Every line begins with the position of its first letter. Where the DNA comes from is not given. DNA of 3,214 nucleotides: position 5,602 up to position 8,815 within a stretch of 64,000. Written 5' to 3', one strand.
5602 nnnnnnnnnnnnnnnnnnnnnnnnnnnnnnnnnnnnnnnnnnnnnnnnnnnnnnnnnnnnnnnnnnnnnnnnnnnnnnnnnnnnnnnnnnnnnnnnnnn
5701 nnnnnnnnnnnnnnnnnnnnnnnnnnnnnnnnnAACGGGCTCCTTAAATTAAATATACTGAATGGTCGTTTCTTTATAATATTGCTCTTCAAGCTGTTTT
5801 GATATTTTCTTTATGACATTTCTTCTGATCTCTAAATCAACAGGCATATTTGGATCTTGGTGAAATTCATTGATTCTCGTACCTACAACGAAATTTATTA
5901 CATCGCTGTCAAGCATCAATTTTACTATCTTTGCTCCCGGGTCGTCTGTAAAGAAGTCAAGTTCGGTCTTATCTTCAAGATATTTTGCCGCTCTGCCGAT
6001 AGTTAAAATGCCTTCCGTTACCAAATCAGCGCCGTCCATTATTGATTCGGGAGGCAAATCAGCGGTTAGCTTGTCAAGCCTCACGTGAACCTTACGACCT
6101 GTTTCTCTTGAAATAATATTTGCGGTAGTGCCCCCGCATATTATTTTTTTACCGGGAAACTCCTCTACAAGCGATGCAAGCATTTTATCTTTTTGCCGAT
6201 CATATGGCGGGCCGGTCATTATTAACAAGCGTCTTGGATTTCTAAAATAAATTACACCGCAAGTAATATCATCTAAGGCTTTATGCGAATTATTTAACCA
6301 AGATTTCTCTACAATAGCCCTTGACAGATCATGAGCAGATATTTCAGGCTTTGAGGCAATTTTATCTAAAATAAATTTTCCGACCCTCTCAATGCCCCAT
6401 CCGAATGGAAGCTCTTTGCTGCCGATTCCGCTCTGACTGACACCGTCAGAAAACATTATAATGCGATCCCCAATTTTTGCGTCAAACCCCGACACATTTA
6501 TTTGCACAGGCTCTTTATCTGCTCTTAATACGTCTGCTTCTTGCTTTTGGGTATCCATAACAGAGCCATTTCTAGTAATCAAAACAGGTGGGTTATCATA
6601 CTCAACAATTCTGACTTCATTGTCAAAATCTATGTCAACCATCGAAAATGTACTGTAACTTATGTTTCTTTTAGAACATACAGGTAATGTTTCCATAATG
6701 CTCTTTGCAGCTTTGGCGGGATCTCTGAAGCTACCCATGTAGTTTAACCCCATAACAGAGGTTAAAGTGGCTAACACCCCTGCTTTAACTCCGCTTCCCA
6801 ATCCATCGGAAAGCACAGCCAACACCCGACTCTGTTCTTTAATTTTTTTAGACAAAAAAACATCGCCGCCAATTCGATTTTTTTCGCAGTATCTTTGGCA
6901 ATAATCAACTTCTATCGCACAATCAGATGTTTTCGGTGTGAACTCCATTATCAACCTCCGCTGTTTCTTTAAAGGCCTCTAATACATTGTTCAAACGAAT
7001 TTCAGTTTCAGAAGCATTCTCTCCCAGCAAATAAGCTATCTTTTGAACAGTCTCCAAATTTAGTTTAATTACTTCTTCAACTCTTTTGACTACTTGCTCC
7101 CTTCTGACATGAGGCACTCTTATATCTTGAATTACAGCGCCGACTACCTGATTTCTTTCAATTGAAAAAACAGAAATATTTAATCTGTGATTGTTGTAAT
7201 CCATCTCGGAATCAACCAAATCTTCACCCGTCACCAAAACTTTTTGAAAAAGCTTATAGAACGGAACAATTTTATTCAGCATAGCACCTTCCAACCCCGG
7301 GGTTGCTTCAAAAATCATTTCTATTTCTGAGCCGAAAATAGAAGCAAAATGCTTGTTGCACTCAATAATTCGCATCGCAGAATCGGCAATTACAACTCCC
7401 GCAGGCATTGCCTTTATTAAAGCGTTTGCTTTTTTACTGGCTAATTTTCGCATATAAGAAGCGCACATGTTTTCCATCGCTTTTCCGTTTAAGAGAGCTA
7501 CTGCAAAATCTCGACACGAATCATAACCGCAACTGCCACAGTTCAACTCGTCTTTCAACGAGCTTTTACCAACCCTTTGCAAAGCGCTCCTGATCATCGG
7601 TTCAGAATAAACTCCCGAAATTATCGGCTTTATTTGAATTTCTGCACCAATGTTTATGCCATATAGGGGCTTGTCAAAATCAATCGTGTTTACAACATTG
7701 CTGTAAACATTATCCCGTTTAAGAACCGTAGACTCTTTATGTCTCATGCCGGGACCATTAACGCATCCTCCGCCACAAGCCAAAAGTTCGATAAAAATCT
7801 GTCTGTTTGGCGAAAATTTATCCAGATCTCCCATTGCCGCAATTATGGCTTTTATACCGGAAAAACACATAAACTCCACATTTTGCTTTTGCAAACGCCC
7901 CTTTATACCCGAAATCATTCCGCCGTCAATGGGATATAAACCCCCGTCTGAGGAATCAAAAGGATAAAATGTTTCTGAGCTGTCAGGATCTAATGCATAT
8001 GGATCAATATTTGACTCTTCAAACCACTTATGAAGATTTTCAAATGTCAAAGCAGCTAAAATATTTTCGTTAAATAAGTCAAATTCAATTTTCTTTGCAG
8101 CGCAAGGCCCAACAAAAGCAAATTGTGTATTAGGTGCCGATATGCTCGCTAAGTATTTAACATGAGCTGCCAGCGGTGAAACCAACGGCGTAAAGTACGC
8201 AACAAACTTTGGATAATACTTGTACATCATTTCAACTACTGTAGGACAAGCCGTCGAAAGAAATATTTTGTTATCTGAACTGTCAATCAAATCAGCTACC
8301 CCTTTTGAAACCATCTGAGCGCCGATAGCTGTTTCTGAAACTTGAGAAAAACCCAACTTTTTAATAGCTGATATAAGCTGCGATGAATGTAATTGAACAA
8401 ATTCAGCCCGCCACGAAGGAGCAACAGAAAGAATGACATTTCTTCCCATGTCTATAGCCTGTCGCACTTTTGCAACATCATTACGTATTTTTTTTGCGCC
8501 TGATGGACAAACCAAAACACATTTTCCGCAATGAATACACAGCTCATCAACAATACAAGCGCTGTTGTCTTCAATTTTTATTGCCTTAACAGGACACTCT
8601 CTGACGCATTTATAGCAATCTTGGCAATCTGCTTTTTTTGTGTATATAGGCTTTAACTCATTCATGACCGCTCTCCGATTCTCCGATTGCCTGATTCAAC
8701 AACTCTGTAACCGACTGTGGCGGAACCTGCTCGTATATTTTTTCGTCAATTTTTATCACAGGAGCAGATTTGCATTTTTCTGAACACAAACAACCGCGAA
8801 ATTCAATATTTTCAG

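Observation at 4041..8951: Five-gene putative H2-sensing signalling module with two different sensory-type [FeFe]-hydrogenase paralogs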

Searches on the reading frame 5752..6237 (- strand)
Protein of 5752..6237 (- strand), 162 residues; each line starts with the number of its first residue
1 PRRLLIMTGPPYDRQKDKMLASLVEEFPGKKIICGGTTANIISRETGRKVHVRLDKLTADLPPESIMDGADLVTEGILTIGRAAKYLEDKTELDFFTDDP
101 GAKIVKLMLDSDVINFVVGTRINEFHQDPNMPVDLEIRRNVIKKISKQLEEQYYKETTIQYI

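Call 60: search_protein_families(library=pfam, proteins=[window:5752-6237:-], max_evalue=0.01)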
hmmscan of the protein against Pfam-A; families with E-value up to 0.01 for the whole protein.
window:5752-6237:- (162 aa): 0 families

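Call 67: search_protein_representatives(protein=window:5752-6237:-)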
Query: 162 residues. Proteins with E-value up to 0.001 (for the whole library): 857; up to 1e-10: 503; up to 1e-30: 91. The best 150 are listed.
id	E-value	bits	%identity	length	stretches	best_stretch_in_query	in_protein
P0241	6.1e-53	195.5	57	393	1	1-162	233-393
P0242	7.6e-53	195.2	54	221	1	1-162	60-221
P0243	1.6e-48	181.1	56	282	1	1-162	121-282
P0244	1.9e-46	174.4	51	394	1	1-162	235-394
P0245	5.1e-46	173.0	53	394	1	1-162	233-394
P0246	8.3e-46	172.3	54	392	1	1-162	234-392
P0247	1.4e-45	171.6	49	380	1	1-162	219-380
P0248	2.0e-45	171.1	51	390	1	1-161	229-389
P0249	3.2e-45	170.4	53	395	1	1-162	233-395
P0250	5.5e-45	169.6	46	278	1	1-162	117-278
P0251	2.0e-44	167.8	51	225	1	1-162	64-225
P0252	7.2e-44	166.0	46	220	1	1-162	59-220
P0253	8.3e-44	165.8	54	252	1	18-162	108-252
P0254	9.1e-44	165.7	49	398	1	1-162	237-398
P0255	1.0e-43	165.5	52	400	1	1-162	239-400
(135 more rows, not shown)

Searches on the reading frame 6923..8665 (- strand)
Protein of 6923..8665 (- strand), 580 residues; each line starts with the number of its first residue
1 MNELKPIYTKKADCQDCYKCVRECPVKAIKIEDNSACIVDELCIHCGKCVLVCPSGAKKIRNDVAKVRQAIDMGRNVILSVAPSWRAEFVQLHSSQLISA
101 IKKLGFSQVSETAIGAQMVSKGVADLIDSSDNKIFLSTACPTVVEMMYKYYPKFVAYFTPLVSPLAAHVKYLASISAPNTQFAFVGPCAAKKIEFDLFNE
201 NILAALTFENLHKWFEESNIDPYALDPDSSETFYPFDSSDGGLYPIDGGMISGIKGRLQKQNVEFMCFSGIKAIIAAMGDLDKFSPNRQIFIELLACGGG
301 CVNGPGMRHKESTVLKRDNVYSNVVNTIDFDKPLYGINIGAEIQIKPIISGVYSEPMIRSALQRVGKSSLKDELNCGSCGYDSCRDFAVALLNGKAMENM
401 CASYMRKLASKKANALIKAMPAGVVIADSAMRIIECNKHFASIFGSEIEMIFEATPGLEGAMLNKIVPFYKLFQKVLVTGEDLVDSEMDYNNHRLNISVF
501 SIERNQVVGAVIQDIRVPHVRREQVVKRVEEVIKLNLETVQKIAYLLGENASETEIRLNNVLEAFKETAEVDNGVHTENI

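Call 4: search_protein_families(library=pfam, proteins=[window:6923-8665:-], max_evalue=0.01)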
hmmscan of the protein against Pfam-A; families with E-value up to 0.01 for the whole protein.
window:6923-8665:- (580 aa): 14 families
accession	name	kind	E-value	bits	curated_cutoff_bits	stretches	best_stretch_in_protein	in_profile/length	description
PF02906.19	Fe_hyd_lg_C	-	2.9e-36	125.8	22.1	1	76-305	2-245/245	Iron only hydrogenase large subunit, C-terminal domain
PF04060.18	FeS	-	1e-09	38.4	23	1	374-401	4-31/33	Putative Fe-S cluster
PF13237.11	Fer4_10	-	3.3e-08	33.8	25.5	2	8-54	3-53/53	4Fe-4S dicluster domain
PF13188.13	PAS_8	-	7.4e-07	29.3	21.8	1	415-451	5-42/65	PAS domain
PF12838.12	Fer4_7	-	9.3e-07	29.7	27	1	14-57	2-52/52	4Fe-4S dicluster domain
PF12837.12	Fer4_6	-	1.3e-06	28.5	25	2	40-57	6-23/24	4Fe-4S binding domain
PF00037.32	Fer4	-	2.9e-06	27.3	21.1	2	38-57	3-22/24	4Fe-4S binding domain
PF13187.11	Fer4_9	-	3.3e-06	27.5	27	1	13-57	1-51/52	4Fe-4S dicluster domain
PF25160.1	LdpA_Fe-S-bd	-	6.9e-05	23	27.6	1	16-56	4-41/49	LdpA Fe-S cluster-binding domain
PF14697.11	Fer4_21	-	7.4e-05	23.2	35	1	36-67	1-33/59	4Fe-4S dicluster domain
PF13484.11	Fer4_16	-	0.00012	23.2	30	0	43-61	2-20/66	4Fe-4S double cluster binding domain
PF13183.11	Fer4_8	-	0.00056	20.8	27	1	42-70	4-32/68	4Fe-4S dicluster domain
PF12800.12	Fer4_4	-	0.002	18.8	24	1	41-56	2-17/17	4Fe-4S binding domain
PF12798.12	Fer4_3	-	0.003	18.7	27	1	43-57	1-15/15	4Fe-4S binding domain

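Call 5: search_protein_families(library=ncbifam, proteins=[window:6923-8665:-], max_evalue=0.01)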
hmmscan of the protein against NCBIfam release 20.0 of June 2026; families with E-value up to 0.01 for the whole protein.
window:6923-8665:- (580 aa): 65 families (the best 25 are shown)
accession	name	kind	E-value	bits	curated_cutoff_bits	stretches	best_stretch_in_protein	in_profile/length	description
TIGR04105.1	FeFe_hydrog_B1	subfamily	2e-51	175.1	450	1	20-308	166-459/462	monomeric [FeFe] hydrogenase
TIGR02512.1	FeFe_hydrog_A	subfamily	3.1e-25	88.9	405.95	2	12-251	7-286/375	[FeFe] hydrogenase, group A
NF040763.1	FeFe_hydrog_A6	exception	2.8e-23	82.1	765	2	36-250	183-423/571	NADH-dependent [FeFe] hydrogenase, group A6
NF040762.1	Hydr_FeFe_Clost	exception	3.7e-20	72.1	900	2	29-251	176-423/572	ferredoxin hydrogenase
NF005506.0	PRK07118.1-5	equivalog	1.6e-14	54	388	2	11-63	215-269/279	Fe-S cluster domain-containing protein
TIGR01944.1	rnfB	subfamily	1.8e-11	44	68.7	2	8-68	109-170/190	RnfABCDGE type electron transport complex subunit B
NF005504.0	PRK07118.1-3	equivalog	1.7e-10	40.7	437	2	11-58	218-265/293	Fe-S cluster domain-containing protein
NF006446.0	PRK08764.1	equivalog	1.1e-09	38.3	220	2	372-406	17-51/139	Rnf electron transport complex subunit RnfB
NF005505.0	PRK07118.1-4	equivalog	2e-09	37.3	378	1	12-60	216-264/265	Fe-S cluster domain-containing protein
NF005503.0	PRK07118.1-2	equivalog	2.2e-09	37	252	2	14-67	140-193/292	RnfABCDGE type electron transport complex subunit B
NF041836.1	rnfB_Methano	equivalog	2.8e-09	36.8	445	1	12-60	216-264/265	Rnf electron transport complex subunit RnfB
TIGR04041.1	activase_YjjW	hypoth_equivalog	8.7e-09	35.2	250.2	1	12-65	41-96/276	YjjW family glycine radical enzyme activase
NF045874.1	Vhu_polyferre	exception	1.9e-08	33.5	600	1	6-69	123-185/381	F420-non-reducing hydrogenase associated-polyferredoxin VhuB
NF058577.1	FdxA_fam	equivalog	3.5e-08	33.5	65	1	8-57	3-52/52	4Fe-4S ferredoxin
NF003475.0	PRK05113.1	equivalog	1.1e-07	31.9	203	1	8-61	109-163/190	electron transport complex subunit RsxB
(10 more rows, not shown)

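Call 48: search_solved_structures(query=window:6923-8665:-, max_evalue=0.00001)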
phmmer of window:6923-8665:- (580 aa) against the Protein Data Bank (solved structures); distinct sequences matched with E-value up to 0.00001: 45.
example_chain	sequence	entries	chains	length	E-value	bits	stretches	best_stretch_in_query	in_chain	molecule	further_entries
8a6t_A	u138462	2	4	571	1.7e-23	86.2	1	38-252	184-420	Electron bifurcating hydrogenase subunit HydA1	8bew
7p5h_A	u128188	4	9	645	8.5e-20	73.9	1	38-313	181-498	Fe-hydrogenase, subunit alpha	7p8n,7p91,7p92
6gly_A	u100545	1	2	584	2.6e-18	69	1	33-317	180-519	Iron hydrogenase 1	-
6gm2_A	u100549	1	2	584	3.5e-18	68.6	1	33-317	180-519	Iron hydrogenase 1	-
7qhf_A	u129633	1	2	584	4.7e-18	68.2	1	33-252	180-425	Iron hydrogenase 1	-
5la3_A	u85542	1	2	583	8.5e-18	67.4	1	33-317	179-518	Iron hydrogenase 1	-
6gm3_A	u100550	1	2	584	8.9e-18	67.3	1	33-317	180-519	Iron hydrogenase 1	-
9rj9_A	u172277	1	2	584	9.3e-18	67.2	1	33-317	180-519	Iron hydrogenase 1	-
1c4a_A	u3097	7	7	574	1e-17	67.1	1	33-316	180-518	PROTEIN (FE-ONLY HYDROGENASE) | PROTEIN (PERIPLASMIC HYDROGENASE 1) | Iron hydrogenase 1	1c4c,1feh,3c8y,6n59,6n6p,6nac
6gm0_A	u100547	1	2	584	1.1e-17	67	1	33-316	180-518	Iron hydrogenase 1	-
6yf4_A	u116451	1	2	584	1.1e-17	67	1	33-317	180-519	Iron hydrogenase 1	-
4xdd_A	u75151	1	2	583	1.1e-17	66.9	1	33-316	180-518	Iron hydrogenase 1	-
4xdc_A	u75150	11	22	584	1.1e-17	66.9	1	33-316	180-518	Iron hydrogenase 1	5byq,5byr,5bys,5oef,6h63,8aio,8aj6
8cjy_A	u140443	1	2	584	1.3e-17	66.7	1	33-316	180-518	Iron hydrogenase 1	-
6gm4_A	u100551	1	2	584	1.4e-17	66.6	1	33-317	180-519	Iron hydrogenase 1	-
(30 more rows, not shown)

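Call 50: search_solved_structures(query=window:6923-8665:-, max_evalue=1e-17, show_alignments=4)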
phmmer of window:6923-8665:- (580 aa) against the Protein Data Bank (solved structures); distinct sequences matched with E-value up to 1e-17: 8.
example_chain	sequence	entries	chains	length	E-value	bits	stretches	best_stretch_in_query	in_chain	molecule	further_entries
8a6t_A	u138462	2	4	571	1.7e-23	86.2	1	38-252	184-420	Electron bifurcating hydrogenase subunit HydA1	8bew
7p5h_A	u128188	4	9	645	8.5e-20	73.9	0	38-313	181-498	Fe-hydrogenase, subunit alpha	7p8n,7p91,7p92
6gly_A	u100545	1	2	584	2.6e-18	69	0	33-317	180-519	Iron hydrogenase 1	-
6gm2_A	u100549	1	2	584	3.5e-18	68.6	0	33-317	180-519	Iron hydrogenase 1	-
7qhf_A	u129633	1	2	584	4.7e-18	68.2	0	33-252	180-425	Iron hydrogenase 1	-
5la3_A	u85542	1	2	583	8.5e-18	67.4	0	33-317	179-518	Iron hydrogenase 1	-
6gm3_A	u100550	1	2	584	8.9e-18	67.3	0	33-317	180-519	Iron hydrogenase 1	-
9rj9_A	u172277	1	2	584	9.3e-18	67.2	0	33-317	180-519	Iron hydrogenase 1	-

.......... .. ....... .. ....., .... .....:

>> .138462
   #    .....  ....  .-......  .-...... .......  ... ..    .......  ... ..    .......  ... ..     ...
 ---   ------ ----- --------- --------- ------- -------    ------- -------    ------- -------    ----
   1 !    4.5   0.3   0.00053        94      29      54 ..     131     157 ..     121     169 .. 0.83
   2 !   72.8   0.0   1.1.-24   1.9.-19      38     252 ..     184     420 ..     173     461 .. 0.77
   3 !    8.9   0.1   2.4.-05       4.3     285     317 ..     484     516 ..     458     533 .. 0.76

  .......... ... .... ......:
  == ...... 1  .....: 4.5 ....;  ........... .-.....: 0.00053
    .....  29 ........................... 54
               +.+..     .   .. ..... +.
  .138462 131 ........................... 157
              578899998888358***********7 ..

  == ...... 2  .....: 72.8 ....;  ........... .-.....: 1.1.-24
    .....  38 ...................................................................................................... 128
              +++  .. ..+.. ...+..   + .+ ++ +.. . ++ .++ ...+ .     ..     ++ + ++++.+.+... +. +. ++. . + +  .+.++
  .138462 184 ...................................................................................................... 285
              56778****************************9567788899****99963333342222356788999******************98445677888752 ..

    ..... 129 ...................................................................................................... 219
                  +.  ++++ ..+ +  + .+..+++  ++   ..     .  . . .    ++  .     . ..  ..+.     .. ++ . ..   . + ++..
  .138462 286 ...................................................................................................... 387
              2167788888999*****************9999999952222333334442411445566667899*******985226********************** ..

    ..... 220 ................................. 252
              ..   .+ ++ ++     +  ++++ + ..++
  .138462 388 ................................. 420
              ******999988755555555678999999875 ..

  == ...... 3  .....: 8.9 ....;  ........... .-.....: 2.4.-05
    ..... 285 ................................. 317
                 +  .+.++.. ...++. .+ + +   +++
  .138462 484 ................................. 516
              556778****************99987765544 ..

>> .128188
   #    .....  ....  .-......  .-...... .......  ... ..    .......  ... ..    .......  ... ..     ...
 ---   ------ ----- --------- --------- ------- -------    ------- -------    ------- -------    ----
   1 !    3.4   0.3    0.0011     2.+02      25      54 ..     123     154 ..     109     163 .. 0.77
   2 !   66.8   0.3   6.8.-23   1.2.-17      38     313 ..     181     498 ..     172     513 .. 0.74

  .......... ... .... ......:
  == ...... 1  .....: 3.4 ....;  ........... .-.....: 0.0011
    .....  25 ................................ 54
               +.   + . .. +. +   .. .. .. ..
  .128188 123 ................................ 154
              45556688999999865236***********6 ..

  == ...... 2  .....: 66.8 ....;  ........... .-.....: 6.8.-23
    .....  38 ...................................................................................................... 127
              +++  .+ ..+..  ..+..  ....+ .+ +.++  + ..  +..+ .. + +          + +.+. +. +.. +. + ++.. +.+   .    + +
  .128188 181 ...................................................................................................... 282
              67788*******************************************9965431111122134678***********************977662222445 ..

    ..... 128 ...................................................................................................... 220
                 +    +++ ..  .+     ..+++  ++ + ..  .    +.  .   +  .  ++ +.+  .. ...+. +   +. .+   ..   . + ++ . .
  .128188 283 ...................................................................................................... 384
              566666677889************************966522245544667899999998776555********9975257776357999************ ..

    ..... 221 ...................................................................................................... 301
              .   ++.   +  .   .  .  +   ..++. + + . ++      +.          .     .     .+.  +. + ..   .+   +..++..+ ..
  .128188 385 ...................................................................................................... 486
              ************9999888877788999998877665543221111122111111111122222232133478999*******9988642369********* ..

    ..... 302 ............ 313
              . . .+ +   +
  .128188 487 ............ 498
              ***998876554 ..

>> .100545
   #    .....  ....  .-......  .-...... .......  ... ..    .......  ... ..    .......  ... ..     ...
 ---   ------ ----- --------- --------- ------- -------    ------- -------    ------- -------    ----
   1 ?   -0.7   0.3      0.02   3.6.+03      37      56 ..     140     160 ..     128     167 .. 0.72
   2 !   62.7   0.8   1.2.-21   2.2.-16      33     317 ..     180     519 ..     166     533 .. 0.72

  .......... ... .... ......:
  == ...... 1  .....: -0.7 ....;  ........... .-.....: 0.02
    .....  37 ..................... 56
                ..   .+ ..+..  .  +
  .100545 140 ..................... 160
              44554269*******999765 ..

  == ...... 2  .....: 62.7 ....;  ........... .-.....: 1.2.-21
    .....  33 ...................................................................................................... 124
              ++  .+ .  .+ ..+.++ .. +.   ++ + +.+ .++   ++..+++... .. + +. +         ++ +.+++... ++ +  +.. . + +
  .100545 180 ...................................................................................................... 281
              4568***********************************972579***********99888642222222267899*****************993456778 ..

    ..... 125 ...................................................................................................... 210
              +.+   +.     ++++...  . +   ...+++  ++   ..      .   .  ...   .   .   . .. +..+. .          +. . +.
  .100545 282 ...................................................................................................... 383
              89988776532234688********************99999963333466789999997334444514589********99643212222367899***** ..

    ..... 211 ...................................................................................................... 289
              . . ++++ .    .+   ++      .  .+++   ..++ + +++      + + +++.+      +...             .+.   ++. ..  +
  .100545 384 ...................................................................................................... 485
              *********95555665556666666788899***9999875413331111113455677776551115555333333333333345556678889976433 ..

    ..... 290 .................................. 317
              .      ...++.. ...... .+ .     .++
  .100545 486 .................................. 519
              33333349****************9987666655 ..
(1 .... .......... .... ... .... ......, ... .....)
